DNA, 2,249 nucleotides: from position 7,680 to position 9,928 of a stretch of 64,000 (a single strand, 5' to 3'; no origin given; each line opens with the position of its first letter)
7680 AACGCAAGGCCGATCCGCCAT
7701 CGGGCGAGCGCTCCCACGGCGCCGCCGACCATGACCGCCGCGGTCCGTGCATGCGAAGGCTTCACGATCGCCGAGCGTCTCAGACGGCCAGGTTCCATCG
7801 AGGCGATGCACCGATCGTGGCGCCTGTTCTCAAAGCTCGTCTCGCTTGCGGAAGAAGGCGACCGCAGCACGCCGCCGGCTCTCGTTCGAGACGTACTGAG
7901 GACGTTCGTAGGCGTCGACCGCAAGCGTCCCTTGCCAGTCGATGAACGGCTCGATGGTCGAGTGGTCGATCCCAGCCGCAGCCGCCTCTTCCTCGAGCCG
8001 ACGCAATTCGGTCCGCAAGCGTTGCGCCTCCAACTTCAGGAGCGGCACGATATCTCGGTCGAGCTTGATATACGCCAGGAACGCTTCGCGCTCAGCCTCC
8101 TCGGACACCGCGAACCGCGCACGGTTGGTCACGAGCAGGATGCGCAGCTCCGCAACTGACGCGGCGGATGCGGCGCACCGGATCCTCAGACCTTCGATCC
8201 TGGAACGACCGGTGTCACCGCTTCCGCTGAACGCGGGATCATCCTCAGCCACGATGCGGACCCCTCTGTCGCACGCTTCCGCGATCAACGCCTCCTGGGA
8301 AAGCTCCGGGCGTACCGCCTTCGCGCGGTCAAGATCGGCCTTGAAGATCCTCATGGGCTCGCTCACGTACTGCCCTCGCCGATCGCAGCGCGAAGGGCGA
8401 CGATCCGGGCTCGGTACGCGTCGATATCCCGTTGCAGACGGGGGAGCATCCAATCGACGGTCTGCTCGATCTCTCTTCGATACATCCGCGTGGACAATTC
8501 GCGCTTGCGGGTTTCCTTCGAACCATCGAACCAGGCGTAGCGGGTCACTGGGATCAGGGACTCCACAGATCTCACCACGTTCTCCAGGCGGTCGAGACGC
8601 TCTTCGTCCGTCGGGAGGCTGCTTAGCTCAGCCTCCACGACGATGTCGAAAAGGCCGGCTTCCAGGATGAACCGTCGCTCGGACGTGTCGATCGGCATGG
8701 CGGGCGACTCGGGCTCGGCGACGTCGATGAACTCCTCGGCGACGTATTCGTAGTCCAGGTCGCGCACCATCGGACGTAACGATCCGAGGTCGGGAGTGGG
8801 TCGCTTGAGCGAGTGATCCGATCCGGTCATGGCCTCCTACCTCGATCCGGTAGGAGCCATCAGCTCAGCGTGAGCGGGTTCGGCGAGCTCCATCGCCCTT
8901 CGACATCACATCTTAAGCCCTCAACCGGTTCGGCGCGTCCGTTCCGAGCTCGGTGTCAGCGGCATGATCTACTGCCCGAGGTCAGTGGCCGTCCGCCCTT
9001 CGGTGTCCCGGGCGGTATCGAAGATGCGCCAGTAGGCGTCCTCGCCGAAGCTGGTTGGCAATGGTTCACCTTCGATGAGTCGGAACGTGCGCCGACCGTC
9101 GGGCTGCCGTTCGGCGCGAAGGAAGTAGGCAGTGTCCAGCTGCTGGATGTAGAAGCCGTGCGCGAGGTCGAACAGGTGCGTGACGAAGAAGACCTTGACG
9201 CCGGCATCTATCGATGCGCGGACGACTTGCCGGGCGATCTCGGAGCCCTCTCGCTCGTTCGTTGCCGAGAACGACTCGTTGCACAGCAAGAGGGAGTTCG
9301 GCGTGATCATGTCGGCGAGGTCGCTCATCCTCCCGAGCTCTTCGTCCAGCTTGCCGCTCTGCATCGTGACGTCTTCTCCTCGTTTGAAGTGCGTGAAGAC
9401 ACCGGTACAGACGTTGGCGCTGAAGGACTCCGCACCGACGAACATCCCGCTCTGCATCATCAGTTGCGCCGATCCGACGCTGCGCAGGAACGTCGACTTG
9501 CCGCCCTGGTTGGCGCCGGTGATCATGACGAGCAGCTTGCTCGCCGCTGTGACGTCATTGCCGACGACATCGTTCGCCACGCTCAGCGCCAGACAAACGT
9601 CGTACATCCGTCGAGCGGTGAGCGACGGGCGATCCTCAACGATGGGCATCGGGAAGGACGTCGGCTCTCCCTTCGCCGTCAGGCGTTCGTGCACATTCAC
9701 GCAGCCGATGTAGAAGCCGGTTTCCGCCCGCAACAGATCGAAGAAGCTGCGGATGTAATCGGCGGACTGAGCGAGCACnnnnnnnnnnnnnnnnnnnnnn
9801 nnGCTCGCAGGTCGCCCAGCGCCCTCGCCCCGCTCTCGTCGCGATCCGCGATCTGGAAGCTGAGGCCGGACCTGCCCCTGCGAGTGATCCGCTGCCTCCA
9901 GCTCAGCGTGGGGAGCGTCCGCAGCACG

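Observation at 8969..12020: Paired MutS-domain-V ATPases without mismatch-recognition or nuclease domains, behind their own fluoride riboswitch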

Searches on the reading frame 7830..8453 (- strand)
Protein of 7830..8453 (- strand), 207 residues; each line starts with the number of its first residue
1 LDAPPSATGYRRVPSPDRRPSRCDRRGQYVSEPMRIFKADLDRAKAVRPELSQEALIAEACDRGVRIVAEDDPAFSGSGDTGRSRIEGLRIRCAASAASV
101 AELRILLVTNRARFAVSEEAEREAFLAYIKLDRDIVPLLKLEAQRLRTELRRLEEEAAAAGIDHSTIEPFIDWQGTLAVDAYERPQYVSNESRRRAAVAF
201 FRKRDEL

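Call 5: search_protein_families(library=pfam, proteins=[window:7830-8453:-], max_evalue=0.1)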
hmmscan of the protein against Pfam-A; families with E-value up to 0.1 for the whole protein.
window:7830-8453:- (207 aa): 0 families

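Call 6: search_protein_families(library=ncbifam, proteins=[window:7830-8453:-], max_evalue=0.1)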
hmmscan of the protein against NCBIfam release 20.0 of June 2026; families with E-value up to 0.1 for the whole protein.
window:7830-8453:- (207 aa): 1 family
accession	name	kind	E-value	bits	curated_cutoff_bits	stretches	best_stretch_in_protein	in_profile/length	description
TIGR02467.1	CbiE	equivalog_domain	0.054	12.9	92.9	1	52-114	56-120/204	precorrin-6y C5,15-methyltransferase (decarboxylating) subunit CbiE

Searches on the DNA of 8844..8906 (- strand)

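Call 26: build_rna_model(alignment_id=A2, structure=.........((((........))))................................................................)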
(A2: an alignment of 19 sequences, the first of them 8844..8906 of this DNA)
Model R1 built from alignment A2 (19 sequences, 89 columns); structure: as given.
model positions 63; base pairs 4; branch points 0; effective number of sequences 19; information 0.78 bits per position. Calibrated on 0.2 Mb of random sequence (short: E-values are rough).
structure used (alignment columns):
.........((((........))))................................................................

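Call 27: search_with_rna_model(model_id=R1, sources=[window, L001, L002, L003, L004, L005, L006, L007, L008, L009, L010, L011, L012, L013, L014, L015, L016, L017, L018, L019, L020, L021, L022, L023, L024, L025, L026, L027, L028, L029, L030, L031, L032, L033, L034, L035, L036, L037, L038, L039, L040, L041, L042, L043, L044, L045, L046, L047, L048, L049, L050, L051, L052, L053, L054, L055, L056, L057, L058, L059, L060, L061, L062, L063, L064, L065, L066, L067, L068, L069, L070, L071, L072, L073, L074, L075, L076, L077, L078, L079, L080, L081, L082], max_evalue=0.1)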
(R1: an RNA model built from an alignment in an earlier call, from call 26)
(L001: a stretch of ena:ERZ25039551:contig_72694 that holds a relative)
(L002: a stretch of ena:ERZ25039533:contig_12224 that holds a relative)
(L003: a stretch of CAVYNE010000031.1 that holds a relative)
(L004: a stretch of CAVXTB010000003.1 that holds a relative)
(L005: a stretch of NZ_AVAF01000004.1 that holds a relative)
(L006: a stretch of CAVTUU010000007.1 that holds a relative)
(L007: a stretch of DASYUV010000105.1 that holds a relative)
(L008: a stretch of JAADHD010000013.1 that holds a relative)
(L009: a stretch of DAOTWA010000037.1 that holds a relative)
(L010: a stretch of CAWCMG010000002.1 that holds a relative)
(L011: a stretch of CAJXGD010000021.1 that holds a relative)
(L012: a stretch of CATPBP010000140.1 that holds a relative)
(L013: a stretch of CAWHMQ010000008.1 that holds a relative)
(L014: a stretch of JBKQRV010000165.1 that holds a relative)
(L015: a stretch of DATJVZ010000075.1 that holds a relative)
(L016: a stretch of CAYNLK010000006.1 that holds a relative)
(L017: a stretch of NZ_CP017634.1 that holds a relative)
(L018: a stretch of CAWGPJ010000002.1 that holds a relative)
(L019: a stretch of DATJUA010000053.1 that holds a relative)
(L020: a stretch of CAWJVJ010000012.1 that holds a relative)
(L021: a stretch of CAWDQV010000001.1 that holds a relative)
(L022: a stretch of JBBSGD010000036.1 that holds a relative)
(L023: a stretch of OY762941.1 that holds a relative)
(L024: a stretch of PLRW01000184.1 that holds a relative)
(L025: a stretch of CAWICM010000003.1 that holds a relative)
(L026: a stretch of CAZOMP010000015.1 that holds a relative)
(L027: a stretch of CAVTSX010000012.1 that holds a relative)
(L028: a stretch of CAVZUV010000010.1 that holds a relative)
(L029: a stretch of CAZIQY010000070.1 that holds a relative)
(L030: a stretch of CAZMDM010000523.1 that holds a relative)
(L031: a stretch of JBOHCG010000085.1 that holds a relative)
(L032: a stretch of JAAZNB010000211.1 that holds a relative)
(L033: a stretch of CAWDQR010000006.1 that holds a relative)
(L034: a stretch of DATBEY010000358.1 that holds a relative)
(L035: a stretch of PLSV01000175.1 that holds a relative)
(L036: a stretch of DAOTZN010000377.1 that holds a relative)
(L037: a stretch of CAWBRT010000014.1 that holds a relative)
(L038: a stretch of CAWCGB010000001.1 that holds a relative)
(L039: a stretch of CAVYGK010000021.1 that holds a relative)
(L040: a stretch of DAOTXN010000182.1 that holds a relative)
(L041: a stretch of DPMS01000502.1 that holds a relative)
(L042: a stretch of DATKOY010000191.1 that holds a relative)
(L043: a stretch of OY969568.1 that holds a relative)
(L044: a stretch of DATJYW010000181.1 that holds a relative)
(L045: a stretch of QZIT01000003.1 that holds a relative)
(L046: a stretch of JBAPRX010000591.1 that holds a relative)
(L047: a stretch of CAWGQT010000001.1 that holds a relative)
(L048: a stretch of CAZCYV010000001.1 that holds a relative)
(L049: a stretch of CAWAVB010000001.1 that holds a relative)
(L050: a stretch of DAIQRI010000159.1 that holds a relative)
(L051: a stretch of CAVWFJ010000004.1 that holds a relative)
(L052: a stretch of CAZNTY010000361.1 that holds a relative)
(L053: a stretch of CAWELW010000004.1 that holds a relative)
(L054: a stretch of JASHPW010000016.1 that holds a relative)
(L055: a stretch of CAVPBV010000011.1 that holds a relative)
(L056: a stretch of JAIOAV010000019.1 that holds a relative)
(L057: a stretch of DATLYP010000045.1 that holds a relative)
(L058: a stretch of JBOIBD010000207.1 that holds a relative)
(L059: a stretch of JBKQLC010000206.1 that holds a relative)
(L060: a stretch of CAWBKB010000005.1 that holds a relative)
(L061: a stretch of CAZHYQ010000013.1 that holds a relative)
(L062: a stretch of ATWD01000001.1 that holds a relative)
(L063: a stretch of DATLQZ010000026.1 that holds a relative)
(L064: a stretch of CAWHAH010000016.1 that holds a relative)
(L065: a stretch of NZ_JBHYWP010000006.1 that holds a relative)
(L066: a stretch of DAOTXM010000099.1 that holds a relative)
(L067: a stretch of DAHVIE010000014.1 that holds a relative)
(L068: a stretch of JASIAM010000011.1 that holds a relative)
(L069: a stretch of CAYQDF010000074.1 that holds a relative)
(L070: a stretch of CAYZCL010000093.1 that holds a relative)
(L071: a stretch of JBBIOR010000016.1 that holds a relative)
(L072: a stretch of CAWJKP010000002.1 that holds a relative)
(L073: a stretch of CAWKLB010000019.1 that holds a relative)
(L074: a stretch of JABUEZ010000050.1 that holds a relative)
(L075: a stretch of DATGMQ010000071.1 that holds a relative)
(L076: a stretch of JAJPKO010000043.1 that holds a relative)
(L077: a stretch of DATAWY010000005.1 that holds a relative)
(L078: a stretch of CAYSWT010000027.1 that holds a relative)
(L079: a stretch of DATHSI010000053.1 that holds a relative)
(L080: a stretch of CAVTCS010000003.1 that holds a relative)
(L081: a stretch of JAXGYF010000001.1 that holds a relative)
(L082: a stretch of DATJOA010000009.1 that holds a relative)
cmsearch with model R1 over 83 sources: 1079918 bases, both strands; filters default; matches with E-value up to 0.1: 172.
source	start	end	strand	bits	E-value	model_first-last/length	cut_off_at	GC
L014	4673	4734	-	58.9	8.9e-17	1-63/63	no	0.68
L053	4255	4316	+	58.6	1.1e-16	1-63/63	no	0.61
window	8844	8906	-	58.2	1.6e-16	1-63/63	no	0.63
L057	5910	5973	+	57.7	2.3e-16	1-63/63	no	0.64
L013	5832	5893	+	57.1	3.6e-16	1-63/63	no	0.61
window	12148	12211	-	56.9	4.1e-16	1-63/63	no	0.64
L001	6858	6921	+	55.8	9.8e-16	1-63/63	no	0.62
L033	10601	10662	+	55.3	1.5e-15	1-63/63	no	0.61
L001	10176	10238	+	54.7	2.2e-15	1-63/63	no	0.62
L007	2927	2990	+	54.6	2.6e-15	1-63/63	no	0.5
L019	5923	5986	+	54.4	2.9e-15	1-63/63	no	0.62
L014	3190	3250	-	54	4e-15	1-63/63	no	0.61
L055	5886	5947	+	54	4e-15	1-63/63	no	0.68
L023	472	533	+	53.7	5e-15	1-63/63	no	0.48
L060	5815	5875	+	53.4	6.5e-15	1-63/63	no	0.62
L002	9860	9922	+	53.2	7.2e-15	1-63/63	no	0.67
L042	5913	5973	+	53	9e-15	1-63/63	no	0.62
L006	10504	10566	+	52.8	9.8e-15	1-63/63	no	0.6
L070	4040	4104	+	51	4.1e-14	1-63/63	no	0.68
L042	4033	4096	+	50.8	4.7e-14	1-63/63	no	0.58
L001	3483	3547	+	50.8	4.8e-14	1-63/63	no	0.65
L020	5903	5963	+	50.1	8.4e-14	1-63/63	no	0.62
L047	5823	5884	+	49.9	9.6e-14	1-63/63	no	0.6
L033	5653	5713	+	49.9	9.9e-14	1-63/63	no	0.64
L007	3460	3522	+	49.7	1.1e-13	1-63/63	no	0.57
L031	5902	5962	+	49.6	1.2e-13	1-63/63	no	0.62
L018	5843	5904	+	49.5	1.3e-13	1-63/63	no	0.65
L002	6181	6245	+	49.5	1.4e-13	1-63/63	no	0.65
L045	6807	6868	+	49.4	1.5e-13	1-63/63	no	0.37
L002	13038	13100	+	49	2e-13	1-63/63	no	0.65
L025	2191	2255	-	48.9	2.1e-13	1-63/63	no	0.58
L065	5598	5663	-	48.9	2.2e-13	1-63/63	no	0.67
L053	1981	2042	+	48.5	2.8e-13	1-63/63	no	0.56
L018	1399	1458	-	48.4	3.1e-13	1-63/63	no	0.67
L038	1205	1265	+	48.3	3.4e-13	1-63/63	no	0.52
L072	4675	4746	-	48.2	3.6e-13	1-63/63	no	0.68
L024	429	490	+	48.1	3.9e-13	1-63/63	no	0.66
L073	5711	5774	+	48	4.3e-13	1-63/63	no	0.66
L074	4247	4311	+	47.9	4.5e-13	1-63/63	no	0.55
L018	1501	1566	+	47.8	4.8e-13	1-63/63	no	0.67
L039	5882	5941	+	47.8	5e-13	1-63/63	no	0.6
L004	5827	5887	+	47.7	5.1e-13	1-63/63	no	0.66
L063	5345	5404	+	47.7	5.4e-13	1-63/63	no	0.57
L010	5888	5948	+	47.6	5.9e-13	1-63/63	no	0.59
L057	5821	5883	-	47.3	7e-13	1-63/63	no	0.7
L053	1787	1849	-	47.1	8.5e-13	1-63/63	no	0.6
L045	144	205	+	46.6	1.2e-12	1-63/63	no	0.47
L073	5404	5471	-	46.5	1.3e-12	1-63/63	no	0.6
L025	2590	2654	+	46.1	1.8e-12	1-63/63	no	0.72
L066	103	163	+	45.8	2.3e-12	1-63/63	no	0.51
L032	5297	5368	-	45.3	3.5e-12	1-63/63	no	0.53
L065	5837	5902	+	45.1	3.9e-12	1-63/63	no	0.68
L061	11525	11596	-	44.9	4.7e-12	1-63/63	no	0.46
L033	5507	5568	-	44.9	4.7e-12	1-63/63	no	0.63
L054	1682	1746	+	44.8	5.2e-12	1-63/63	no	0.58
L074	358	430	+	44.4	6.7e-12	1-63/63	no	0.49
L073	13325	13388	-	44.4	7e-12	1-63/63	no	0.61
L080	4091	4152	+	44.3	7.3e-12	1-63/63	no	0.63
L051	5856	5917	+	44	9.6e-12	1-63/63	no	0.63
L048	5859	5919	+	43.9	1e-11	1-63/63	no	0.54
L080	3811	3855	-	43.9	1e-11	10-55/63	no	0.62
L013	4186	4250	-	43.9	1.1e-11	1-63/63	no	0.66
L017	5799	5856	+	43.8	1.1e-11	1-63/63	no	0.47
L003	9334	9394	+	43.6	1.3e-11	1-63/63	no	0.62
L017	4043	4107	+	43.6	1.3e-11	1-63/63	no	0.49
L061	5818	5877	+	43.5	1.4e-11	1-63/63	no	0.57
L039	3273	3336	+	43.3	1.6e-11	1-63/63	no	0.69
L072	2651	2717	-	43.3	1.6e-11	1-63/63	no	0.57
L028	5054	5117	+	43.2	1.7e-11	1-63/63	no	0.48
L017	2956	3026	-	43.2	1.7e-11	1-63/63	no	0.51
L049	5904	5963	+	43.2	1.8e-11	1-63/63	no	0.58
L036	324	387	+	43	2e-11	1-63/63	no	0.52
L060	767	827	+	43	2e-11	1-63/63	no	0.61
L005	5857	5930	+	43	2.1e-11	1-63/63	no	0.42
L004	13418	13482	-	43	2.1e-11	1-63/63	no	0.66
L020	2160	2230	-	42.9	2.1e-11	1-63/63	no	0.62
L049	302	367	+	42.7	2.6e-11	1-63/63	no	0.64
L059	3864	3924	+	42.7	2.7e-11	1-63/63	no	0.57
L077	10045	10106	+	42.7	2.7e-11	1-63/63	no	0.48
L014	5494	5555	+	42.4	3.3e-11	1-63/63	no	0.61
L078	7287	7349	+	41.9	4.7e-11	1-63/63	no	0.52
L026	5818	5881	+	41.8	5.1e-11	1-63/63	no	0.64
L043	13301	13364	+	41.8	5.2e-11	1-63/63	no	0.72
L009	5812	5871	+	41.7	5.4e-11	1-63/63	no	0.57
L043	13195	13259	-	41.3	7.7e-11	1-63/63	no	0.74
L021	5693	5754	+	41.2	8e-11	1-63/63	no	0.58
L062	10416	10484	+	41.2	8e-11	1-63/63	no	0.51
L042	5786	5848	-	40.9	1.1e-10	1-63/63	no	0.62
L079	5853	5916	+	40.8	1.1e-10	1-63/63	no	0.55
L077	5920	5979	+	40.2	1.8e-10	1-63/63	no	0.5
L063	5033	5094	-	40.1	2e-10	1-63/63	no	0.61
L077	5728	5785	-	39.7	2.7e-10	1-63/63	no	0.57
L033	1204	1264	-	39.5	3e-10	1-63/63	no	0.61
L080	2404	2463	-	39.5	3.2e-10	1-63/63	no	0.7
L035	5864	5931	+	39.5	3.2e-10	1-63/63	no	0.54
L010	1074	1145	-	39.4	3.3e-10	1-63/63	no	0.67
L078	2198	2269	+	39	4.6e-10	1-63/63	no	0.47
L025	2371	2436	+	38.5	6.5e-10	1-63/63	no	0.65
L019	1429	1500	-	38.5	6.9e-10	1-63/63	no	0.67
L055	2667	2738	-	38.4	7.2e-10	1-63/63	no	0.64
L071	2589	2673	+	38.3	7.6e-10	1-63/63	no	0.69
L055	10897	10960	+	38.3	8.1e-10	1-63/63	no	0.67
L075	5595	5657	-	38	9.9e-10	1-63/63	no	0.54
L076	5595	5657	-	38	9.9e-10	1-63/63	no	0.54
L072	4928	5005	+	37.8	1.1e-09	1-63/63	no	0.63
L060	10227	10299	+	37.7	1.2e-09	1-63/63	no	0.47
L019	10972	11035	+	37.7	1.2e-09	1-63/63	no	0.67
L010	10927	10990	+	37.6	1.3e-09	1-63/63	no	0.66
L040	5812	5880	+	37.4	1.5e-09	1-63/63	no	0.62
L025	11555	11618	-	37.4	1.6e-09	1-63/63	no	0.69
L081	5818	5884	+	37.1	2.1e-09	1-63/63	no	0.48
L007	9491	9572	+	36.9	2.3e-09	1-63/63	no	0.5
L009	5632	5704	-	36.7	2.7e-09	1-63/63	no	0.49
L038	12594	12657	-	36.5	3.1e-09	1-63/63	no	0.44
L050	3407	3484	-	36.5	3.3e-09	1-63/63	no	0.62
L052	2094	2156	+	36.3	3.6e-09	1-63/63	no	0.59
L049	11857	11926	+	36.1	4.2e-09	1-63/63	no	0.67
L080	1125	1189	-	35.8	5.4e-09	1-63/63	no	0.54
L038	5865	5932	+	35.7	6e-09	1-63/63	no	0.5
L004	3947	4011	+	35.5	6.7e-09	1-63/63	no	0.65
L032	5711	5771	+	35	1e-08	1-63/63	no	0.49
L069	5869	5941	+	34.9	1.1e-08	1-63/63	no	0.55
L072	5744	5820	+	34.9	1.1e-08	1-63/63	no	0.6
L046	4109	4187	+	34.8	1.1e-08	1-63/63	no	0.52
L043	3911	3981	+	34.6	1.4e-08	1-63/63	no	0.69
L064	5802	5875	+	34.5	1.5e-08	1-63/63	no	0.54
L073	1763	1826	+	34.5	1.6e-08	1-63/63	no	0.61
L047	11413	11474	+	34.1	2.1e-08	1-63/63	no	0.6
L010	5785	5847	-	34.1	2.1e-08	1-63/63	no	0.68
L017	9090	9162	+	33.4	3.5e-08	1-63/63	no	0.52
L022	5753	5817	+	32.8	5.6e-08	1-63/63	no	0.66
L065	9140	9204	+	31.8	1.3e-07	1-63/63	no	0.69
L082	5540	5602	-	31.7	1.3e-07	1-63/63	no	0.48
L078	2440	2511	+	31.2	2e-07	1-63/63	no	0.43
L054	5709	5768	+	30.8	2.6e-07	1-63/63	no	0.55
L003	13105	13177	+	30.8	2.7e-07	1-63/63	no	0.64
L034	1585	1670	+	30.4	3.7e-07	1-63/63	no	0.6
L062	5699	5763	+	30.2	4.1e-07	1-63/63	no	0.57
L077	9868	9926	-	29.9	5.3e-07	1-63/63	no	0.56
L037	293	369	+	29.6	6.7e-07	1-63/63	no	0.53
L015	76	142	-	29.5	7.3e-07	1-63/63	no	0.6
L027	4192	4256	+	29.2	9.4e-07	1-63/63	no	0.66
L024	4530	4605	-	28.7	1.4e-06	1-63/63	no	0.75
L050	5247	5313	+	28.6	1.5e-06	1-63/63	no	0.72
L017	10125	10196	+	28.6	1.5e-06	1-63/63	no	0.56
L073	9236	9298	+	28.5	1.5e-06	1-63/63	no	0.65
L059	5860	5927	+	28.5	1.6e-06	1-63/63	no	0.54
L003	12757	12856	+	27.7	3e-06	1-63/63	no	0.7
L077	4516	4582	-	27.6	3.3e-06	1-63/63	no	0.57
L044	5676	5743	+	27.2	4.4e-06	1-63/63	no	0.59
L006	5872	5952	+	26.3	8.9e-06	1-63/63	no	0.64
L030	2933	3001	+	25.8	1.3e-05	1-63/63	no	0.41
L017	3130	3204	+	25.1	2.2e-05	1-63/63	no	0.43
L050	3528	3604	+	24.9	2.5e-05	1-63/63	no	0.69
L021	9085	9160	+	23.5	7.8e-05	1-63/63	no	0.64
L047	5544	5605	-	23.4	8e-05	1-63/63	no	0.66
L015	1288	1355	+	23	0.00012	1-63/63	no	0.65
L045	6629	6700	-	22.9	0.00012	1-63/63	no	0.33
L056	4451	4524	+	22.7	0.00014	1-63/63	no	0.57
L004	1749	1813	-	22.4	0.00018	1-63/63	no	0.69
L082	5811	5878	+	22.3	0.0002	1-63/63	no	0.54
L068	5583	5650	-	21.8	0.00028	1-63/63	no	0.57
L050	1880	1946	+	21.5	0.00037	1-63/63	no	0.63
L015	289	350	+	20.6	0.00074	1-63/63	no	0.61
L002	9767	9833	-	19.8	0.0014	1-63/63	no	0.7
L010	2039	2100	+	19.7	0.0015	1-63/63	no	0.69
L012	4920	4977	+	18.7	0.0032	1-63/63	no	0.66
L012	2144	2201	+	18.5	0.0039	1-63/63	no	0.66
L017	1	36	+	17.9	0.006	27-63/63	5'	0.5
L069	9469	9488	-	14.9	0.06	10-29/63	no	0.7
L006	5623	5719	-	14.9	0.063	1-63/63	no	0.62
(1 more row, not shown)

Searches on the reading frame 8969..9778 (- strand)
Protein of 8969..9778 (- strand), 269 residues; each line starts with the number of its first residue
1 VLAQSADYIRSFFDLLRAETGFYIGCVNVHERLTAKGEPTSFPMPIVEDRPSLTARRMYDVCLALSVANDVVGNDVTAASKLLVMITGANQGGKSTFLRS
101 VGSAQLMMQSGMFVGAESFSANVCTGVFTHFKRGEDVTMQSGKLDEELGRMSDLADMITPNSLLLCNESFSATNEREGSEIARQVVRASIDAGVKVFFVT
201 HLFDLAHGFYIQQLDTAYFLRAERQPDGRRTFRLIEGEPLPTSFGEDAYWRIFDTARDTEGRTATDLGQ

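Call 5: search_protein_families(library=pfam, proteins=[window:8969-9778:-], max_evalue=0.1)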
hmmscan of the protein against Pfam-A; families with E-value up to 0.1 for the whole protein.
window:8969-9778:- (269 aa): 1 family
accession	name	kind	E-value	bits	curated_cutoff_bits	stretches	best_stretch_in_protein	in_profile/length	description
PF00488.27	MutS_V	-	4.4e-18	66.4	30.2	1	85-210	2-128/188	MutS domain V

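Call 6: search_protein_families(library=ncbifam, proteins=[window:8969-9778:-], max_evalue=0.1)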
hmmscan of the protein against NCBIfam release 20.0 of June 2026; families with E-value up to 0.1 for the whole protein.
window:8969-9778:- (269 aa): 8 families
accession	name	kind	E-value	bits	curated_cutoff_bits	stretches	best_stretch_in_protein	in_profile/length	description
NF003810.1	PRK05399.1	equivalog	5.8e-16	58.3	480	1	67-206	586-729/793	DNA mismatch repair protein MutS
TIGR01069.2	mutS2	equivalog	1.1e-15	57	400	1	65-207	313-454/790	endonuclease MutS2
NF052383.1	ATPase_KamC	equivalog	2.5e-15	56.3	300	1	83-205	309-431/508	lysine 5,6-aminomutase reactivase ATPase KamC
TIGR01070.1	mutS1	equivalog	3.6e-15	55.4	641.7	1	24-206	534-718/840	DNA mismatch repair protein MutS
NF040873.1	AztA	equivalog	0.0084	15.7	220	0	75-102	12-39/191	zinc ABC transporter ATP-binding protein AztA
NF000477.1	NshR_TsnR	equivalog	0.016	14.6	425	1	63-131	193-259/266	NshR/TsnR family 23S rRNA methyltransferase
NF007601.2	PRK10247.1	equivalog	0.038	13.5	292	0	83-105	29-51/204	iron efflux ABC transporter ATP-binding subunit FetA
TIGR02982.1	heterocyst_DevA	subfamily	0.066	12.8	295.8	0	75-111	25-60/220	ABC exporter ATP-binding subunit, DevA family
